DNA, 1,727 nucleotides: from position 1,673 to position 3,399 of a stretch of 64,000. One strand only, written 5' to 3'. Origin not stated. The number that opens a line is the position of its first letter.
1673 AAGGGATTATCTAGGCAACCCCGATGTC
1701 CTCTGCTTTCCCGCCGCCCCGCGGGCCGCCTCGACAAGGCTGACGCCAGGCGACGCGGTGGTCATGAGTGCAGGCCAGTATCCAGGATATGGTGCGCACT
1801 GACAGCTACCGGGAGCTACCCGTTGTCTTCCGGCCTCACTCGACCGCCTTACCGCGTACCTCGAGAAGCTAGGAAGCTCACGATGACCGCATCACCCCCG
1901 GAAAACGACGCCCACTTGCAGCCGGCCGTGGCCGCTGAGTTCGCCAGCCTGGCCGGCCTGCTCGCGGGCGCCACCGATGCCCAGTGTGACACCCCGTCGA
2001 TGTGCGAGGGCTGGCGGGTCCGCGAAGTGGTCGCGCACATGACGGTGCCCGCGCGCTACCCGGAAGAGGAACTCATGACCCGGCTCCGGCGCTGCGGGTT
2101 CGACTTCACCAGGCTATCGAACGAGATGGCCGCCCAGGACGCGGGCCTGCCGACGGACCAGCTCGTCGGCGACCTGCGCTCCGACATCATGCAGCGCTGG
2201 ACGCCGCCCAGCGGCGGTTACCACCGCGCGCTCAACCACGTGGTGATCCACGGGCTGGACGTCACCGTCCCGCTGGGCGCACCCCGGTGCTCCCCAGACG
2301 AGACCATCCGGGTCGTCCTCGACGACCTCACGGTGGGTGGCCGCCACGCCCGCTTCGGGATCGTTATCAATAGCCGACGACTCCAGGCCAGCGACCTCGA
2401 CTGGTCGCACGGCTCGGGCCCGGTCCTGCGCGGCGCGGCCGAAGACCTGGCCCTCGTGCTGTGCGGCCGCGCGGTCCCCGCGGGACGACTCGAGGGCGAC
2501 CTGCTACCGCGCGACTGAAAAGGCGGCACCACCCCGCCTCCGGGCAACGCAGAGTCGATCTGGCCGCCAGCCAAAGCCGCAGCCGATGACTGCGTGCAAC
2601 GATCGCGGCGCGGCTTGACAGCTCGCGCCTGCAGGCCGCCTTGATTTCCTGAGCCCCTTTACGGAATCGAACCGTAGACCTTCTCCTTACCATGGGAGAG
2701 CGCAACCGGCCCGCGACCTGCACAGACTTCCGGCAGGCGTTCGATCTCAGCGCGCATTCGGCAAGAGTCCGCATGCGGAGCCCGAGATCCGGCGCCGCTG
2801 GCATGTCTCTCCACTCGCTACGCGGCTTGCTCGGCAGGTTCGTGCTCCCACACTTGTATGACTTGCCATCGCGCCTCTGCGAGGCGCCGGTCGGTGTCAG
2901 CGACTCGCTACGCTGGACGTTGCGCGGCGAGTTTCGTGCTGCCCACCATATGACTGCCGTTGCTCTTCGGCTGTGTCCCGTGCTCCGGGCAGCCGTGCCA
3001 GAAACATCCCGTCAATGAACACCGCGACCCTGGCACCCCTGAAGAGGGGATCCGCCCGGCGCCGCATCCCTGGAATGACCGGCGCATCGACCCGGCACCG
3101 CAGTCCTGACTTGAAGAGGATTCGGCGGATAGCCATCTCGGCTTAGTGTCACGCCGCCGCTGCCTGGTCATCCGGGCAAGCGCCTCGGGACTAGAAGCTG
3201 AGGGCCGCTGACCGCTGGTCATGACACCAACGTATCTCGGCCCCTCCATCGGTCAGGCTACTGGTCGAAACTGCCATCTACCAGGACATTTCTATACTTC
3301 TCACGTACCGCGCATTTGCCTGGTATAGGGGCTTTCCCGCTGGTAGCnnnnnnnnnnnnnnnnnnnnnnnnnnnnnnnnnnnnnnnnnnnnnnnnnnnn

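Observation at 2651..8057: Integrase-less 5.3 kb defence islet in tRNA-Thr: vsr*-Shedu-C5 MTase><REase-dndB-like*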

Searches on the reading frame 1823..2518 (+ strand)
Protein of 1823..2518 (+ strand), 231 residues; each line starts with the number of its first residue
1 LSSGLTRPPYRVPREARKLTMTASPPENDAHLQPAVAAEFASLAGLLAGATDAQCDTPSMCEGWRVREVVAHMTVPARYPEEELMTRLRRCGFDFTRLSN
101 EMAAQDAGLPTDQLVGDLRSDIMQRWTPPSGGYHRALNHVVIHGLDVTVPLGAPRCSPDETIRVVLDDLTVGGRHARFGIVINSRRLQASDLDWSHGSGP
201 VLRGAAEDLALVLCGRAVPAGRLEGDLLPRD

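Call 12: search_protein_families(library=pfam, proteins=[window:1823-2518:+], max_evalue=0.01)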
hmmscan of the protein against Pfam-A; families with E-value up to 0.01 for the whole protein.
window:1823-2518:+ (231 aa): 1 family
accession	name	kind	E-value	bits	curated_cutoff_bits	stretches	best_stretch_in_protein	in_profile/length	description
PF11716.13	MDMPI_N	-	1.5e-09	39.1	24.2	1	37-120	2-91/140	Mycothiol maleylpyruvate isomerase N-terminal domain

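Call 53: find_homologous_proteins(query=window:1823-2518:+, max_evalue=1e-40)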
Query window:1823-2518:+ (231 aa): 2248 proteins with E <= 1e-40 among 5366 candidates; the best 120 are listed.
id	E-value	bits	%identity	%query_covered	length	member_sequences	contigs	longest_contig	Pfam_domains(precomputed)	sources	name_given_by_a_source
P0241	2.8e-125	435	93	91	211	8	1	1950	PF11716.14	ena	-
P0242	5.9e-123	427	92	91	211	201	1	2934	PF11716.14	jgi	jgi:uncharacterized protein (TIGR03083 family)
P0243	9.0e-114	397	85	91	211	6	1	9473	PF11716.14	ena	-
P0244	1.2e-111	390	85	91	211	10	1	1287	PF11716.14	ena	-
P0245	5.7e-111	388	84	91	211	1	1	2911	PF11716.14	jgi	jgi:uncharacterized protein (TIGR03083 family)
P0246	3.3e-110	385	84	90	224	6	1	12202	PF11716.14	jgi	-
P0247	1.0e-108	380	84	90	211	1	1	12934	PF11716.14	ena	-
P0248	1.2e-108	380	77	98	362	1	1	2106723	PF08327.18,PF11716.14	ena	-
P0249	2.8e-108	379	80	91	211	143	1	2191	PF11716.14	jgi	jgi:uncharacterized protein (TIGR03083 family)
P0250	3.5e-108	379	81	91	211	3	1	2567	PF11716.14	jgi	jgi:uncharacterized protein (TIGR03083 family)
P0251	4.1e-108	378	83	91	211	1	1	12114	PF11716.14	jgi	jgi:uncharacterized protein (TIGR03083 family)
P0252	4.7e-108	378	82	91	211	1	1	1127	PF11716.14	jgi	jgi:uncharacterized protein (TIGR03083 family)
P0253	5.4e-106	372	79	91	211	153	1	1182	PF11716.14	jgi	jgi:uncharacterized protein (TIGR03083 family)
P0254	5.4e-106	372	80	91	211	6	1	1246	PF11716.14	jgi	jgi:uncharacterized protein (TIGR03083 family)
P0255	1.6e-105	370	79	91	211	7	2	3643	PF11716.14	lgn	-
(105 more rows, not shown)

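Call 55: find_encoding_contigs(protein=P0242, flank=6000, max_places=4)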
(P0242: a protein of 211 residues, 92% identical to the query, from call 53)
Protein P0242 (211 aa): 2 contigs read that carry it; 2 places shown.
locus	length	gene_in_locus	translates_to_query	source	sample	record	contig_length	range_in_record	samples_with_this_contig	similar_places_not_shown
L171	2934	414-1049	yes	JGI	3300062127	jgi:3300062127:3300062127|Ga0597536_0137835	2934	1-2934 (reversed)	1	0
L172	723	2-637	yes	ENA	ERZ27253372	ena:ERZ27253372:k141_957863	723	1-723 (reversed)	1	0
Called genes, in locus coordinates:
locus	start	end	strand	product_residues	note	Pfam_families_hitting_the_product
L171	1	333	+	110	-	?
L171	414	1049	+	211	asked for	PF11716:MDMPI_N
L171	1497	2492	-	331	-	-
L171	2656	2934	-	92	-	?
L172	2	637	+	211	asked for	PF11716:MDMPI_N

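Call 56: find_encoding_contigs(protein=P0243, flank=8000, max_places=2)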
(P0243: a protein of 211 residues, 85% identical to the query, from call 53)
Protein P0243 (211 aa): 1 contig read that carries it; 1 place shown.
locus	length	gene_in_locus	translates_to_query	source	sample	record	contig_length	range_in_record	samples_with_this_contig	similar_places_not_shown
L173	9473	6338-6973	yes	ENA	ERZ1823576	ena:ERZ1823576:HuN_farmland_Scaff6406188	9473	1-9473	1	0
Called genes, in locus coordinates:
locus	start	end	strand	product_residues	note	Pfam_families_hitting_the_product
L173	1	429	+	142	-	?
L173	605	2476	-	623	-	PF00916:Sulfate_transp, PF01740:STAS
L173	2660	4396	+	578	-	PF00916:Sulfate_transp, PF01740:STAS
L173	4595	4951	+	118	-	-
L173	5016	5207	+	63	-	-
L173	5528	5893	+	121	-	PF12840:HTH_20, PF01022:HTH_5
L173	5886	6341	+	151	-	PF08327:AHSA1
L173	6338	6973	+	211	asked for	PF11716:MDMPI_N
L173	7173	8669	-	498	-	-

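Call 57: find_encoding_contigs(protein=P0247, flank=9000, max_places=2)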
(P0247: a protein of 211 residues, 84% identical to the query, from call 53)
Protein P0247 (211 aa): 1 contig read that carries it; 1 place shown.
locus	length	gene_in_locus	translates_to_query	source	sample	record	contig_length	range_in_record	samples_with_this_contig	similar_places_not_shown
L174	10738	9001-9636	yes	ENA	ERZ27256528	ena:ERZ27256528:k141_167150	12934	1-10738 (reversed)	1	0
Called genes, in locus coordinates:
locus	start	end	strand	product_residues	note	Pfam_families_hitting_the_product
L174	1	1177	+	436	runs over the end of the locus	PF00781:DAGK_cat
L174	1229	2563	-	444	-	PF10009:DUF2252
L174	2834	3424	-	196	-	PF00226:DnaJ (weak), PF03793:PASTA (weak)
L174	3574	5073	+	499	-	PF07690:MFS_1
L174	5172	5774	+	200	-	PF17032:Zn_ribbon_15 (weak), PF09851:SHOCT (weak)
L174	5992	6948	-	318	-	PF21686:LigD_Prim-Pol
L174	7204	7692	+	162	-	PF13302:Acetyltransf_3, PF00583:Acetyltransf_1, PF13523:Acetyltransf_8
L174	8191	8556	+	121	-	PF12840:HTH_20, PF01022:HTH_5, PF12802:MarR_2 (faint), PF13412:HTH_24 (faint)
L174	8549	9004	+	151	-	PF08327:AHSA1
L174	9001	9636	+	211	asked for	PF11716:MDMPI_N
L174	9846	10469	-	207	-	PF12766:Pyridox_oxase_2, PF01243:PNPOx_N, PF10590:PNP_phzG_C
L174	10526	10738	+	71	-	?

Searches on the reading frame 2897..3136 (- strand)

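Call 7: search_protein_families(library=pfam, proteins=[window:2897-3136:-], max_evalue=0.1)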
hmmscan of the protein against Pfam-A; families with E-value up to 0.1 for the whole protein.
window:2897-3136:- (79 aa): 1 family
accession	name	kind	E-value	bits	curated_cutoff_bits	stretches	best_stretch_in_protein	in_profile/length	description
PF03852.21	Vsr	-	0.00024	21.3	27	1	2-45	26-66/74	DNA mismatch endonuclease Vsr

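Call 8: search_protein_families(library=padloc, proteins=[window:2897-3136:-], max_evalue=0.1)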
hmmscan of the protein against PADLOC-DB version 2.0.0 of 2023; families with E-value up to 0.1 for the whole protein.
window:2897-3136:- (79 aa): 0 families

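Call 9: search_protein_families(library=ncbifam, proteins=[window:2897-3136:-], max_evalue=0.1)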
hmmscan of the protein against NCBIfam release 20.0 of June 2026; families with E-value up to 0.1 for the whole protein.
window:2897-3136:- (79 aa): 1 family
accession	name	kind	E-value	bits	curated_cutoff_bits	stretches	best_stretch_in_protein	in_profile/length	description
TIGR00632.1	vsr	subfamily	0.0011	19.2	97.85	1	2-47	27-69/119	DNA mismatch endonuclease Vsr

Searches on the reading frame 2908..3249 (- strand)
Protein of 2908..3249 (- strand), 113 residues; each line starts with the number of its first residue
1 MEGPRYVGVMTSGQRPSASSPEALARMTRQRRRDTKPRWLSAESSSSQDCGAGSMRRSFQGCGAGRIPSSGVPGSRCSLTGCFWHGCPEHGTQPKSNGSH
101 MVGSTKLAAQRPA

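Call 7: search_protein_families(library=pfam, proteins=[window:2908-3249:-], max_evalue=0.1)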
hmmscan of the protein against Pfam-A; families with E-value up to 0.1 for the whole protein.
window:2908-3249:- (113 aa): 0 families

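Call 8: search_protein_families(library=padloc, proteins=[window:2908-3249:-], max_evalue=0.1)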
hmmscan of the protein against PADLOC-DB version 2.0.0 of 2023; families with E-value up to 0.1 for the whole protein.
window:2908-3249:- (113 aa): 0 families

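Call 9: search_protein_families(library=ncbifam, proteins=[window:2908-3249:-], max_evalue=0.1)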
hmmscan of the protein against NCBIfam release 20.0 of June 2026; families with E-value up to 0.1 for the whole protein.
window:2908-3249:- (113 aa): 1 family
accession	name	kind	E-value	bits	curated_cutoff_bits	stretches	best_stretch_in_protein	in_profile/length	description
TIGR00632.1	vsr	subfamily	0.0023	18.2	97.85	1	79-100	63-86/119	DNA mismatch endonuclease Vsr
